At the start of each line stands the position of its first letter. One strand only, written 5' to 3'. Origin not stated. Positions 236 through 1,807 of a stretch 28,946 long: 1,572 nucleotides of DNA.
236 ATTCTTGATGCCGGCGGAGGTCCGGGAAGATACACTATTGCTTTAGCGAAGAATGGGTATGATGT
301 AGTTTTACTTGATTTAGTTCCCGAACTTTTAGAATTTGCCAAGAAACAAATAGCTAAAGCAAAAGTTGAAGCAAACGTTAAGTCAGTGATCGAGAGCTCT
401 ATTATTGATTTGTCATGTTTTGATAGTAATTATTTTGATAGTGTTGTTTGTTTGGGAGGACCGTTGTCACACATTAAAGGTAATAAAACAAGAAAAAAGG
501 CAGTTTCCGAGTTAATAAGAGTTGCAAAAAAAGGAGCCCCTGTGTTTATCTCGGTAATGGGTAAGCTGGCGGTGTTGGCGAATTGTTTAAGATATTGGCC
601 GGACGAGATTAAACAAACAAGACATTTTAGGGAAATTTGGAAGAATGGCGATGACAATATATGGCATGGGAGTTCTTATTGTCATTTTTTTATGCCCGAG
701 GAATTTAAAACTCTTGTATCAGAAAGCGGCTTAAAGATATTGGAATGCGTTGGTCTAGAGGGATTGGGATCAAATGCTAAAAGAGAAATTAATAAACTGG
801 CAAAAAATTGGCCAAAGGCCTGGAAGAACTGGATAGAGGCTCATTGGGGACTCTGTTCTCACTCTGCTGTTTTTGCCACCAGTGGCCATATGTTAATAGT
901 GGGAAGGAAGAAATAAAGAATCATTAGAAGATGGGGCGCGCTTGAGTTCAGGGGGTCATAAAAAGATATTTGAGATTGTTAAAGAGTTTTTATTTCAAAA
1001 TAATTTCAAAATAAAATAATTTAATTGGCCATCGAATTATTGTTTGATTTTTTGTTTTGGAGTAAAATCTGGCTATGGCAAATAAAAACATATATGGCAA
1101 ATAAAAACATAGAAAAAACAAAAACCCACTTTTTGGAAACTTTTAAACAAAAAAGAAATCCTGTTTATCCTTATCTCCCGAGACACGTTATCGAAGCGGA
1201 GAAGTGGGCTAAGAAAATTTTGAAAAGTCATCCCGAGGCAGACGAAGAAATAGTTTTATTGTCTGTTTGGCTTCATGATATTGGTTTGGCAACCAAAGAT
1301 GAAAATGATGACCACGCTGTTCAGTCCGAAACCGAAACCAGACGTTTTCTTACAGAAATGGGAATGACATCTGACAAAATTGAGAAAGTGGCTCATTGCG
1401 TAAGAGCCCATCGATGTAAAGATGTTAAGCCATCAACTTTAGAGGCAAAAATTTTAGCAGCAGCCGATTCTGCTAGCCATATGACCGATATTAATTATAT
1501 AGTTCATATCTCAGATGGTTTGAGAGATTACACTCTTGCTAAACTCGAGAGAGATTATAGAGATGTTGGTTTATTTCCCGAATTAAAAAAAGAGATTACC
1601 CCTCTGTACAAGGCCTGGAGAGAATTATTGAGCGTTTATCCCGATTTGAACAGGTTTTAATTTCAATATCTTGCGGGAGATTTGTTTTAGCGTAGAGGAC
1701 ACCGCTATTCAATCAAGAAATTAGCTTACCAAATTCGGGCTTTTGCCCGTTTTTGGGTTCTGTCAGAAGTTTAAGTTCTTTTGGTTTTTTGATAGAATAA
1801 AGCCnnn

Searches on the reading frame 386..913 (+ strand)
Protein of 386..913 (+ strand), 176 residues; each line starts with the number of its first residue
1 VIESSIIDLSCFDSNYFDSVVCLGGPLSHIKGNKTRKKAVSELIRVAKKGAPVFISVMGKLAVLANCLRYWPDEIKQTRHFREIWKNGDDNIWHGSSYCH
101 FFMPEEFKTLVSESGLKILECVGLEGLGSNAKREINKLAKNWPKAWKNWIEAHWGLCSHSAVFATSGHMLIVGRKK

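Call 10: search_protein_families(library=pfam, proteins=[window:386-913:+], max_evalue=0.001)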
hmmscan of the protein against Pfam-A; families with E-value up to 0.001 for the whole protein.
window:386-913:+ (176 aa): 0 families

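Call 67: search_protein_families(library=pfam, proteins=[window:386-913:+], max_evalue=0.1)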
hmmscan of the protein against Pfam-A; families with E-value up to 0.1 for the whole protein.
window:386-913:+ (176 aa): 2 families
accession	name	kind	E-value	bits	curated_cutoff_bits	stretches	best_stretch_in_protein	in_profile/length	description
PF08241.18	Methyltransf_11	-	0.031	15.4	21.2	1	3-53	48-93/95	Methyltransferase domain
PF13649.12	Methyltransf_25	-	0.055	14.6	27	0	8-50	57-96/97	Methyltransferase domain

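Call 88: search_protein_families(library=padloc, proteins=[window:386-913:+], max_evalue=0.01)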
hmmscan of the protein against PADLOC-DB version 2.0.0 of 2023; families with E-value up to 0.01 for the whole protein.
window:386-913:+ (176 aa): 0 families

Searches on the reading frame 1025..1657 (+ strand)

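Call 10: search_protein_families(library=pfam, proteins=[window:1025-1657:+], max_evalue=0.001)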
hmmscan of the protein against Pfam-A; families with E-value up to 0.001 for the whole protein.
window:1025-1657:+ (211 aa): 1 family
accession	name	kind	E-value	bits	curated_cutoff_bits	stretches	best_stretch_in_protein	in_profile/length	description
PF01966.28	HD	-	2.4e-09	37.9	22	1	54-150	4-113/116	HD domain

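Call 88: search_protein_families(library=padloc, proteins=[window:1025-1657:+], max_evalue=0.01)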
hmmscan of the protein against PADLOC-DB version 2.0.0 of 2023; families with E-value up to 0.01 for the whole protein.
window:1025-1657:+ (211 aa): 1 family
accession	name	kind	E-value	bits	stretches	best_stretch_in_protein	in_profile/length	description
PDLC01293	Cas10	-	0.009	12.9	0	80-152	4-73/577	CAS-III; effector_LS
